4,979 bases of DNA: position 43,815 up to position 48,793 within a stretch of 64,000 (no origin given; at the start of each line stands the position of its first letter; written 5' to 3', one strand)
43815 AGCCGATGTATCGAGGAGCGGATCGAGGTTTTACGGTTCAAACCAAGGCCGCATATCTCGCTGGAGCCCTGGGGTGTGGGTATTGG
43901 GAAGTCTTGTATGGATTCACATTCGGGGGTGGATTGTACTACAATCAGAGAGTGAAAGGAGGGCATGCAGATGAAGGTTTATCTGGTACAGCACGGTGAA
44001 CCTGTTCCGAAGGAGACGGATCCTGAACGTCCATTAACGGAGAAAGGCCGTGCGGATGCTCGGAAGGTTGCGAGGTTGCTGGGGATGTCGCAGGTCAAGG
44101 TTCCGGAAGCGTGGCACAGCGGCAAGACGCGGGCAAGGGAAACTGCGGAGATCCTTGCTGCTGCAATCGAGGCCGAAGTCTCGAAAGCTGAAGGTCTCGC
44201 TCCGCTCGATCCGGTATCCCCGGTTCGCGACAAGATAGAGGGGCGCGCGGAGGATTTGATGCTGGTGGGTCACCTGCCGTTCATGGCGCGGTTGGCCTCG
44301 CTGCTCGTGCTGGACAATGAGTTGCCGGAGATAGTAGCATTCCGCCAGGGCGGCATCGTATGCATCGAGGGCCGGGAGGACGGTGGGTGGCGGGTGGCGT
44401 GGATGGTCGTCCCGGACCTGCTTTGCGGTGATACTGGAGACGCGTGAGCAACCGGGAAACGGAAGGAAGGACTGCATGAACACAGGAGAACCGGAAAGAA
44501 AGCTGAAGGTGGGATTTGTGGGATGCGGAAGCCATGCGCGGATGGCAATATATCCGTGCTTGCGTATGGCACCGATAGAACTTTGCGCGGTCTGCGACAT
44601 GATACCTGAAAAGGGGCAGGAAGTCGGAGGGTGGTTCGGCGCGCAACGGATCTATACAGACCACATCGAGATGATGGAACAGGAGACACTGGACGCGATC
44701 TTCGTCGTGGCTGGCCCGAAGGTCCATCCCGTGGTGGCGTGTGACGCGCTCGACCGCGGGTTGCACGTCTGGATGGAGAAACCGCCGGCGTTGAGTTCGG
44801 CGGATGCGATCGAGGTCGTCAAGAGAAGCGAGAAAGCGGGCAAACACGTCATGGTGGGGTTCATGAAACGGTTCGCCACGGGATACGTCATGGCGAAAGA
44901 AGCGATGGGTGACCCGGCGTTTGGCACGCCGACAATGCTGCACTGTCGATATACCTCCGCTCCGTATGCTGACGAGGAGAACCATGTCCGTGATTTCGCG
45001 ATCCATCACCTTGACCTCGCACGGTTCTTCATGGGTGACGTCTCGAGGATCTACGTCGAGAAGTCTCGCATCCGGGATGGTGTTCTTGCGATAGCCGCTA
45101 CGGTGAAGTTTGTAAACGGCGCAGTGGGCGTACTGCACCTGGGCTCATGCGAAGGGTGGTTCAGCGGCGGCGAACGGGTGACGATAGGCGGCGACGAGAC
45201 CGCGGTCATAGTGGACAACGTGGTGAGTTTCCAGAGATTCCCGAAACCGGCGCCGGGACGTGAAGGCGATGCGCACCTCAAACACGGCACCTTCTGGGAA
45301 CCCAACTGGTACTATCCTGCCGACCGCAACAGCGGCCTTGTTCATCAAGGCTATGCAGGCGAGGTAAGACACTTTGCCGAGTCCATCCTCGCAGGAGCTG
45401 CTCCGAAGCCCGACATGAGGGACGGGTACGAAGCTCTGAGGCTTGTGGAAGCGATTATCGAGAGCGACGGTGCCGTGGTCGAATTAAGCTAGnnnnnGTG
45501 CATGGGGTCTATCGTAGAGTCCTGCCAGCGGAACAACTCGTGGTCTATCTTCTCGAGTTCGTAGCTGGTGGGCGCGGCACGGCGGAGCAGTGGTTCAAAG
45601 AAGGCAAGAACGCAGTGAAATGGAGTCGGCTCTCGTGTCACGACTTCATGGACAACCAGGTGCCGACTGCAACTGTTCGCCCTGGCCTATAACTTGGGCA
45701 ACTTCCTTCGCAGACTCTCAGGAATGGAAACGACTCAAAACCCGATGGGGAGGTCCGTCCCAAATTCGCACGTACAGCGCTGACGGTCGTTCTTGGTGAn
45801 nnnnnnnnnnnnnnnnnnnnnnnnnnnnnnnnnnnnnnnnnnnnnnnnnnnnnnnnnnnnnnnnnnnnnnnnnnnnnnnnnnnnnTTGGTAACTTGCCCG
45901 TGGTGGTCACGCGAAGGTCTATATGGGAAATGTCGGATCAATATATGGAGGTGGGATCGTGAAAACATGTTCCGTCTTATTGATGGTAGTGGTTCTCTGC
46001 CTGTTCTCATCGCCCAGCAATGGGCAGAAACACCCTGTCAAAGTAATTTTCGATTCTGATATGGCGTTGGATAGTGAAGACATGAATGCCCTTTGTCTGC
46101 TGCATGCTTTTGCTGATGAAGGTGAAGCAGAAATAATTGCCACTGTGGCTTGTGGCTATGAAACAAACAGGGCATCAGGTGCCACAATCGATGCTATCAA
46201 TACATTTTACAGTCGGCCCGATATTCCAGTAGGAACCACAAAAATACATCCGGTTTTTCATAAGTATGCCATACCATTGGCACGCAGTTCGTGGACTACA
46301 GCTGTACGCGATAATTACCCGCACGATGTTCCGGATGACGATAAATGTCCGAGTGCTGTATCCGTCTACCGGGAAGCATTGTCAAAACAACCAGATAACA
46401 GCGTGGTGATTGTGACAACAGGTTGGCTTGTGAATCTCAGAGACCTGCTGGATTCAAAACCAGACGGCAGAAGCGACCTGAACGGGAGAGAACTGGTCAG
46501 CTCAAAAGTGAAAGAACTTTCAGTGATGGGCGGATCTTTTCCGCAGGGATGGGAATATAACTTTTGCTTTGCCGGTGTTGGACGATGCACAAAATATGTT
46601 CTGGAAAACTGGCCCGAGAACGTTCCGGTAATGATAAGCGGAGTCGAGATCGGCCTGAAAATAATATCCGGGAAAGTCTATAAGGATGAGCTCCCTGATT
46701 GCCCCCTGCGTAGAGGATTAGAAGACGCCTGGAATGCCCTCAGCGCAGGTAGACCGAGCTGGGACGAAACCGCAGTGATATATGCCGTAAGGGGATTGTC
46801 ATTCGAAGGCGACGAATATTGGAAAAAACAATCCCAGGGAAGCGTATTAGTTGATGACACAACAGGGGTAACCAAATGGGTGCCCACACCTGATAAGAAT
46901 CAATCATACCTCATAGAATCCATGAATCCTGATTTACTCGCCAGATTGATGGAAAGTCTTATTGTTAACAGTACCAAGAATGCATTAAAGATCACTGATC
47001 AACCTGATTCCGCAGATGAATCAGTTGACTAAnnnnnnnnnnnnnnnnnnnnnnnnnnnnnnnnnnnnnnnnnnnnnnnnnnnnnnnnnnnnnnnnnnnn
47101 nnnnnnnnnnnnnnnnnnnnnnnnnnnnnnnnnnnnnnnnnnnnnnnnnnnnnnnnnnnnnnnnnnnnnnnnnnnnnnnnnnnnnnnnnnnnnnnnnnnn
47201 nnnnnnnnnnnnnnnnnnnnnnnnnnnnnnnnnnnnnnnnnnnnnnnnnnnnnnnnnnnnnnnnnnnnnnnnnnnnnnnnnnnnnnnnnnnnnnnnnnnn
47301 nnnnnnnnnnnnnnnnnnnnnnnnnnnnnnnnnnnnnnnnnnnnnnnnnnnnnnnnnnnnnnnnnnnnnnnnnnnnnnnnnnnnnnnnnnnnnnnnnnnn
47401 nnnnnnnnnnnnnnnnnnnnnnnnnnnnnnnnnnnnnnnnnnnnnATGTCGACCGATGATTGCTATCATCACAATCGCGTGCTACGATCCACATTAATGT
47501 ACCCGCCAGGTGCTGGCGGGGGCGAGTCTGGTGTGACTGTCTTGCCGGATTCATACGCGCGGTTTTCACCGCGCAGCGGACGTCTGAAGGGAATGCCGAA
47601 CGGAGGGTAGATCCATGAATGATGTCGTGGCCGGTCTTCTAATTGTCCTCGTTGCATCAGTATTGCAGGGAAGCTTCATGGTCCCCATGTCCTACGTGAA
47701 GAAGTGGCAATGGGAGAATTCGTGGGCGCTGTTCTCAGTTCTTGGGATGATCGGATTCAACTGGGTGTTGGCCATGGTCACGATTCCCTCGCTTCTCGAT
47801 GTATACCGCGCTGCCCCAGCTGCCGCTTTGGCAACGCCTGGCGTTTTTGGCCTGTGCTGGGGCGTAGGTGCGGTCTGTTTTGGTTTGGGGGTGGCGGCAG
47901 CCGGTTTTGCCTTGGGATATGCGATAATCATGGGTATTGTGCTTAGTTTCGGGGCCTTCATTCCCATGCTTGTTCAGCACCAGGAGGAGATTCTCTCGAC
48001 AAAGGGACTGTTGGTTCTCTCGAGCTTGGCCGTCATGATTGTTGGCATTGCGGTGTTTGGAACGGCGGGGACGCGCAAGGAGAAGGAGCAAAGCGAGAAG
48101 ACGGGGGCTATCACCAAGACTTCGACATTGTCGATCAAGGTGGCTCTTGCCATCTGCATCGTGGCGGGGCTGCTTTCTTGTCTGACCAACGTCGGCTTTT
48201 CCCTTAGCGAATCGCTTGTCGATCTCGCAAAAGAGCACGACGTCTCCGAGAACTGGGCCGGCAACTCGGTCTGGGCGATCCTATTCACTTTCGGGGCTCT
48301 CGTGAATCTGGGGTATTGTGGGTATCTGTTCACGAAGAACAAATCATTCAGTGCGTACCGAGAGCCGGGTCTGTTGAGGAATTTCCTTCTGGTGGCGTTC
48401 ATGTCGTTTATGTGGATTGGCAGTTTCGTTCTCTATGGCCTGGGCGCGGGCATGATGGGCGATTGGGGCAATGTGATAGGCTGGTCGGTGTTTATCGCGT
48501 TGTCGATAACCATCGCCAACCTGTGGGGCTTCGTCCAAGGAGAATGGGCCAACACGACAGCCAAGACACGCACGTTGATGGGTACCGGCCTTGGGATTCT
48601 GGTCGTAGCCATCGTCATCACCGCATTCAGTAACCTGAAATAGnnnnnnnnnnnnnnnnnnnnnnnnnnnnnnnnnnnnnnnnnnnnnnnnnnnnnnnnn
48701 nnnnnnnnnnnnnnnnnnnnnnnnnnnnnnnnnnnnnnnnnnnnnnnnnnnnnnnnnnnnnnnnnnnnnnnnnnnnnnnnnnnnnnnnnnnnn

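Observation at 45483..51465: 5.9-kb island bounded by 79-bp direct repeats that duplicate the 3' end of a radical-SAM gene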

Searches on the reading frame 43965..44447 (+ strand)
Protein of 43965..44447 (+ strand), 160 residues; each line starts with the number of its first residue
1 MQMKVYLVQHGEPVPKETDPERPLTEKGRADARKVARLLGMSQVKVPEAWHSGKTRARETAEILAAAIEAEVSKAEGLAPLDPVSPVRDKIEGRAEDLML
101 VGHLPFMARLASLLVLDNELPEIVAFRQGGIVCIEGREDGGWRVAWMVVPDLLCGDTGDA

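Call 6: search_protein_families(library=pfam, proteins=[window:43965-44447:+], max_evalue=0.01)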
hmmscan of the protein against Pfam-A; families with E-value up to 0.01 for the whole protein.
window:43965-44447:+ (160 aa): 1 family
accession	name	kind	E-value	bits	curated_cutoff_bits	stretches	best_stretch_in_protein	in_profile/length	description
PF00300.27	His_Phos_1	-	1.6e-10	41.4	21.7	1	5-79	1-78/194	Histidine phosphatase superfamily (branch 1)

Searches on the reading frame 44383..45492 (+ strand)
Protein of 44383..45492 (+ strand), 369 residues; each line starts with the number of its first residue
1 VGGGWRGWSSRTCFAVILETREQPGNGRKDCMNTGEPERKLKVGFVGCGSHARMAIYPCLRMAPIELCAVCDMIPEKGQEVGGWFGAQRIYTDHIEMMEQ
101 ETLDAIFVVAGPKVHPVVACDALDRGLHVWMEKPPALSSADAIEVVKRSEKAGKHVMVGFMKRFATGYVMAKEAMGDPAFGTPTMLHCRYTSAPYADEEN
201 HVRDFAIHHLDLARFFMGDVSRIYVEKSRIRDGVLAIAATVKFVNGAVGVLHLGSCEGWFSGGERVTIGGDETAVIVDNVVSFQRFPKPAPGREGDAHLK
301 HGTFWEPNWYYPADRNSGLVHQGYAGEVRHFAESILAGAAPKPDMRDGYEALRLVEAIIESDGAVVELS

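Call 6: search_protein_families(library=pfam, proteins=[window:44383-45492:+], max_evalue=0.01)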
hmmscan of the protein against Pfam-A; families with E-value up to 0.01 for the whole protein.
window:44383-45492:+ (369 aa): 3 families
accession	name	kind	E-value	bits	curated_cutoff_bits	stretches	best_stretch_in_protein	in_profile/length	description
PF01408.29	GFO_IDH_MocA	-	1.2e-18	68.3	24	1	41-160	1-120/120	Oxidoreductase family, NAD-binding Rossmann fold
PF02894.22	GFO_IDH_MocA_C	-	1.1e-10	42.1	22.9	1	203-362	44-210/218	Oxidoreductase family, C-terminal alpha/beta domain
PF22725.1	GFO_IDH_MocA_C3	-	6.1e-08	33.2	27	1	169-271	2-119/124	GFO/IDH/MocA C-terminal domain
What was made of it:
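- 44476..45492 (+): GFO/IDH/MocA-family oxidoreductase, the intact left flank. Its last two codons and stop lie inside repeat copy 1. Pfam PF01408, PF02894 and PF22725 (call 6).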

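Call 7: search_protein_families(library=ncbifam, proteins=[window:44383-45492:+], max_evalue=0.01)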
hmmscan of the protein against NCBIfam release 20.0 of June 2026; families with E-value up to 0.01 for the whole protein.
window:44383-45492:+ (369 aa): 8 families
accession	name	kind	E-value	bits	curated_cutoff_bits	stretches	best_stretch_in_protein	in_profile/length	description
TIGR04380.1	myo_inos_iolG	equivalog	8.9e-32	110.3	355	1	40-361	1-322/330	inositol 2-dehydrogenase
NF040723.1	UDP-GlcNAcDh_Arch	equivalog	1.3e-23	84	450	1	41-228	1-189/302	UDP-N-acetylglucosamine 3-dehydrogenase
NF052679.1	InsChiInosDhIolG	equivalog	4.4e-20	72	540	1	41-219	3-187/343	bifunctional inositol 2-dehydrogenase/D-chiro-inositol 1-dehydrogenase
NF052479.1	LevoglcsnDh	equivalog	5.3e-15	55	650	1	65-220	36-205/386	levoglucosan dehydrogenase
NF058561.1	BT_2158_fam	equivalog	1.9e-07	30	750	1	36-143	31-137/487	glycoside 3-dehydrogenase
NF041392.1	XylDh_Gfo6_Halo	equivalog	1.5e-06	27.2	350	1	39-191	15-171/350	D-xylose 1-dehydrogenase Gfo6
NF008607.0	PRK11579.1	subfamily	8.8e-06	24.9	330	1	40-185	4-147/346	oxidoreductase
NF058563.1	BT_2159_fam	equivalog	0.00024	20.2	650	1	41-218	1-184/350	disaccharide 3-dehydrogenase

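Call 21: find_related_loci(query=window:44476-45492:+, collection=metagenome_contigs, flank=10000)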
Query window:44476-45492:+ (338 aa) in metagenome_contigs; peptide patterns used: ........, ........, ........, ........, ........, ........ (x = any residue, [..] = any of these).
60 stretches matched a pattern; 11 encode a relative of the query (tblastn E <= 1e-3); 11 distinct loci.
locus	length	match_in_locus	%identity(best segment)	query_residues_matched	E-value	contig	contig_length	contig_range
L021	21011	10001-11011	72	1-337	5e-173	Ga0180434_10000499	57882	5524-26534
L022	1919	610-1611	41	7-333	5e-87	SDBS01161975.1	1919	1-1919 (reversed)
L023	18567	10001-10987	34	1-330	8e-57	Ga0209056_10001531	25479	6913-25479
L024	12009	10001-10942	35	10-330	3e-52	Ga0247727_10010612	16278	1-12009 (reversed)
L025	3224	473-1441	32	9-328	2e-48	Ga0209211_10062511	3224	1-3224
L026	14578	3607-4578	32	8-328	2e-48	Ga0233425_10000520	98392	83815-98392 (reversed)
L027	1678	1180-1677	31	10-175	2e-26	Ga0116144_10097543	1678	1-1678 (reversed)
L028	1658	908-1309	26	35-176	4e-6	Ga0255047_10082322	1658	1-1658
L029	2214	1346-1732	30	73-191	3e-5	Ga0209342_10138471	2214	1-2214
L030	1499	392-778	30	73-191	3e-5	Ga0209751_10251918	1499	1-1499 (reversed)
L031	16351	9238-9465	22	58-133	3e-4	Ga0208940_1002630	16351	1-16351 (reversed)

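Call 41: list_cluster_members(proteins=[P0001, window:44476-45492:+, window:45923-47032:+, window:47615-48643:+, window:48657-49583:+, window:49519-50679:+, window:50771-51217:+, window:43965-44447:+, window:53197-54765:-, window:45489-45641:-])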
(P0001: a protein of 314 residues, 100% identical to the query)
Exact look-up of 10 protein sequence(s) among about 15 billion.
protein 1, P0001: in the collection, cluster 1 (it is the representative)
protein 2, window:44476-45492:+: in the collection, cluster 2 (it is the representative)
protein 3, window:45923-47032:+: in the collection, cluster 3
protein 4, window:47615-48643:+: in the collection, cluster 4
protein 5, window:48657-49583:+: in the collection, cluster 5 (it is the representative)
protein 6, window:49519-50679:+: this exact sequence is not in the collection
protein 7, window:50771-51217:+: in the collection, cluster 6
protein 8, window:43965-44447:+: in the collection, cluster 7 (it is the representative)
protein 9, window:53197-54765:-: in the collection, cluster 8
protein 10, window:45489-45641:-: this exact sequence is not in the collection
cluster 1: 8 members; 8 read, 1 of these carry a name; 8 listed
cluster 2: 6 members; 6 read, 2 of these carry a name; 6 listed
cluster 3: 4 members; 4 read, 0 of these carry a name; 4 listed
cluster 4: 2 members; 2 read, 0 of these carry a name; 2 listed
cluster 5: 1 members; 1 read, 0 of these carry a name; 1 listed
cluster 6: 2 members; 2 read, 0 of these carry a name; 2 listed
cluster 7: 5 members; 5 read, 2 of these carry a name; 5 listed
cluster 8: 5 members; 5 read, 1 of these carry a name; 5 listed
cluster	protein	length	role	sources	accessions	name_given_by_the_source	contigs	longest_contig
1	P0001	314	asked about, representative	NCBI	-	-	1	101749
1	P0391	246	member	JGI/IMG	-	MoaA/NifB/PqqE/SkfB family radical SAM enzyme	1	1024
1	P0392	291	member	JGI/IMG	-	-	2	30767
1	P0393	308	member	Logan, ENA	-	-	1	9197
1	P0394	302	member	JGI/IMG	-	-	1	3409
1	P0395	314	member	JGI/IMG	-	-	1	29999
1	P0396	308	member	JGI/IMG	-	-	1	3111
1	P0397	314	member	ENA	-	-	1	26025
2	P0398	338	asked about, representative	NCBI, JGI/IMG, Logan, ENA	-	-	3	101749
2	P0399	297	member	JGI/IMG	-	myo-inositol 2-dehydrogenase/D-chiro-inositol 1-dehydrogenase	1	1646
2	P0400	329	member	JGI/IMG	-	predicted dehydrogenase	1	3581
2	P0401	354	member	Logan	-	-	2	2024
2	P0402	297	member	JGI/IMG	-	-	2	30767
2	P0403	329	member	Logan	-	-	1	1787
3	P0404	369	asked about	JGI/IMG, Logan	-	-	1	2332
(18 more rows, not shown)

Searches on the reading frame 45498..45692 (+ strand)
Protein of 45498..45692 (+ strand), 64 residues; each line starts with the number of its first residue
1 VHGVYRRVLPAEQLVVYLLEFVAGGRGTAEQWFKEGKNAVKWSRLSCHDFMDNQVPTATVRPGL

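Call 6: search_protein_families(library=pfam, proteins=[window:45498-45692:+], max_evalue=0.01)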
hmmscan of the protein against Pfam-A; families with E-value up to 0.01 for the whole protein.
window:45498-45692:+ (64 aa): 1 family
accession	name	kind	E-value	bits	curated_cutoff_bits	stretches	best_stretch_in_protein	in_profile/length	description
PF13701.12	DDE_Tnp_1_4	-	1.9e-06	26.8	34.7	1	25-55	328-358/435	Transposase DDE domain group 1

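Call 7: search_protein_families(library=ncbifam, proteins=[window:45498-45692:+], max_evalue=0.01)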
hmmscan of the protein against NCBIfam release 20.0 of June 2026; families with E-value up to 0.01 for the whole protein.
window:45498-45692:+ (64 aa): 1 family
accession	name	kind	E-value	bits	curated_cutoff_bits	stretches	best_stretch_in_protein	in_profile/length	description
NF033539.1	transpos_IS1380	equivalog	9.2e-08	31.1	180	1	25-55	330-360/419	IS1380 family transposase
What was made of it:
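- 45570..45711 (+): Internal 142-bp scrap of an IS1380/ISKpn23-like transposase gene (about codons 340-386 of about 451) with a 1-nt insertion near 45662. Neither IS end is present. Pfam PF13701 (E = 1.9e-6) and NCBIfam NF033539 (E = 9e-8) (calls 6, 7).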

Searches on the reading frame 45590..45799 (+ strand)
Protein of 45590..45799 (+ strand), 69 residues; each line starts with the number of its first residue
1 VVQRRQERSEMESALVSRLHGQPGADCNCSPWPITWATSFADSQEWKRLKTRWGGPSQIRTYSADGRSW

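Call 7: search_protein_families(library=ncbifam, proteins=[window:45590-45799:+], max_evalue=0.01)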
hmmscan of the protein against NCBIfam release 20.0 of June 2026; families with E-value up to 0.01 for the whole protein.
window:45590-45799:+ (69 aa): 0 families

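Call 54: search_protein_families(library=pfam, proteins=[window:45590-45799:+], max_evalue=1)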
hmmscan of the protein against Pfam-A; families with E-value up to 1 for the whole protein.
window:45590-45799:+ (69 aa): 0 families
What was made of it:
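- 45712..45807 (.): 96-nt filler of unknown origin. No Pfam hit (call 54).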

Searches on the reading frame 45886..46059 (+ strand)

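Call 54: search_protein_families(library=pfam, proteins=[window:45886-46059:+], max_evalue=1)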
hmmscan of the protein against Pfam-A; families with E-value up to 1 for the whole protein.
window:45886-46059:+ (57 aa): 1 family
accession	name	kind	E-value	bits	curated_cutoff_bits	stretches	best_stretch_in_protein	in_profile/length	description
PF02337.22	Gag_p10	-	0.1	13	23.9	1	3-47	35-78/85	Retroviral GAG p10 protein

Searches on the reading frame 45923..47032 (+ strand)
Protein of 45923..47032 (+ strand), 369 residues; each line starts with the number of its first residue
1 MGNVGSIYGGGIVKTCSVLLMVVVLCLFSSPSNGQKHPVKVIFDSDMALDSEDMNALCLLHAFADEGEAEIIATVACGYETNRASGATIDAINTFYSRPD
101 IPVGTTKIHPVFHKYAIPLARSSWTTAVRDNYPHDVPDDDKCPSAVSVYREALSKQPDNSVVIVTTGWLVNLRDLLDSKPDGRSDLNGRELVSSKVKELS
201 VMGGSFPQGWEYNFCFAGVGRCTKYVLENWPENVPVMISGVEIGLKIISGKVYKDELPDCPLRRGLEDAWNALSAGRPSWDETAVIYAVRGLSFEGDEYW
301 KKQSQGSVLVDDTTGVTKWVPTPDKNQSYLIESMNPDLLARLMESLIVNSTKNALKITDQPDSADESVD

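Call 6: search_protein_families(library=pfam, proteins=[window:45923-47032:+], max_evalue=0.01)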
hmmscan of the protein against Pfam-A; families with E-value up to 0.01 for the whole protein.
window:45923-47032:+ (369 aa): 1 family
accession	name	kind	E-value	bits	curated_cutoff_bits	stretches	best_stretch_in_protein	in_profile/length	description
PF01156.24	IU_nuc_hydro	-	3.2e-09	37.3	34.2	1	41-290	1-246/297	Inosine-uridine preferring nucleoside hydrolase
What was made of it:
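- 45959..47032 (+): Nucleoside-hydrolase-like gene (the ORF is open from 45923) with an N-terminal signal-peptide-like segment. It is compositionally foreign (GC 0.46, GC3 0.44). Pfam PF01156, 37.3 bits (cut-off 34.2) (call 6).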

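Call 7: search_protein_families(library=ncbifam, proteins=[window:45923-47032:+], max_evalue=0.01)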
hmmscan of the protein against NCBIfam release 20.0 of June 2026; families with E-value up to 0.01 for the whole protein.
window:45923-47032:+ (369 aa): 2 families
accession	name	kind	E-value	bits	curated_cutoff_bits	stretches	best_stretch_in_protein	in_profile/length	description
NF008036.0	PRK10768.1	equivalog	0.00012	21.3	382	1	39-209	3-156/304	ribonucleoside hydrolase RihC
NF007761.0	PRK10443.1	equivalog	0.00027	20.1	433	1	40-206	4-154/311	pyrimidine-specific ribonucleoside hydrolase RihA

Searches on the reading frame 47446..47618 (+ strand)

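Call 54: search_protein_families(library=pfam, proteins=[window:47446-47610:+, window:47460-47618:+], max_evalue=1)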
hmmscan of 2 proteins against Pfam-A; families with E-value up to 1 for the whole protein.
window:47446-47610:+ (54 aa): 1 family
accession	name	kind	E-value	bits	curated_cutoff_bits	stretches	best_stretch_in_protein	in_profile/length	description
PF06943.17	zf-LSD1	-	0.062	13.7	20.2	1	14-23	5-14/25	LSD1 zinc finger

window:47460-47618:+ (52 aa): 1 family
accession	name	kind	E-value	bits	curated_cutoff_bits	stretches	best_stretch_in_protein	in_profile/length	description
PF06618.16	DUF1148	-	0.086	13.5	25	1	8-39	9-39/114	Protein of unknown function (DUF1148)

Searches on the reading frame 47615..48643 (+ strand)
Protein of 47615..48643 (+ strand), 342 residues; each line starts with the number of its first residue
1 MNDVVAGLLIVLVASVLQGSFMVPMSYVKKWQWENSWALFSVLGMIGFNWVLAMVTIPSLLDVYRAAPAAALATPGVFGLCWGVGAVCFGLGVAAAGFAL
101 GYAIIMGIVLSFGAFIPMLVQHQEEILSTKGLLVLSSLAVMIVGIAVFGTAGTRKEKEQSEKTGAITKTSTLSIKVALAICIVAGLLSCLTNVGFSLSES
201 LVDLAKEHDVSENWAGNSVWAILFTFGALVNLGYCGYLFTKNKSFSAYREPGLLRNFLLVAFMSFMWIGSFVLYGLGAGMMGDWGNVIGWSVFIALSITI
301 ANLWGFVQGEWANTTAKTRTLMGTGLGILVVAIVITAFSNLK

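Call 6: search_protein_families(library=pfam, proteins=[window:47615-48643:+], max_evalue=0.01)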
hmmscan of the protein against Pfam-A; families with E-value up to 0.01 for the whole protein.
window:47615-48643:+ (342 aa): 1 family
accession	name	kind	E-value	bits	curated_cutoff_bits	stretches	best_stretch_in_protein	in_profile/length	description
PF06379.18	RhaT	-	8.1e-27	94.8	27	1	2-335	3-337/344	L-rhamnose-proton symport protein (RhaT)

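Call 7: search_protein_families(library=ncbifam, proteins=[window:47615-48643:+], max_evalue=0.01)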
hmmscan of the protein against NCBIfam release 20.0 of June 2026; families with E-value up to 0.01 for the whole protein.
window:47615-48643:+ (342 aa): 4 families
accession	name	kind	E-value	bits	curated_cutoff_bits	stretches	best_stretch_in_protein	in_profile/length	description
NF010022.0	PRK13499.1-2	equivalog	1.6e-73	248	369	1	4-337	3-336/338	L-rhamnose/proton symporter RhaT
NF010024.0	PRK13499.1-4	equivalog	2.4e-58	197.9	468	1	4-340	5-344/347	L-rhamnose/proton symporter RhaT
NF010023.0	PRK13499.1-3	equivalog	8.1e-32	110.6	523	1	2-335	3-337/344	L-rhamnose/proton symporter RhaT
NF010021.0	PRK13499.1-1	equivalog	1.7e-27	96.5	509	1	2-336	3-338/344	L-rhamnose/proton symporter RhaT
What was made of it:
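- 47615..48643 (+): RhaT-family sugar/H+ symporter. NCBIfam RhaT models score below their cut-offs (calls 6, 7).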
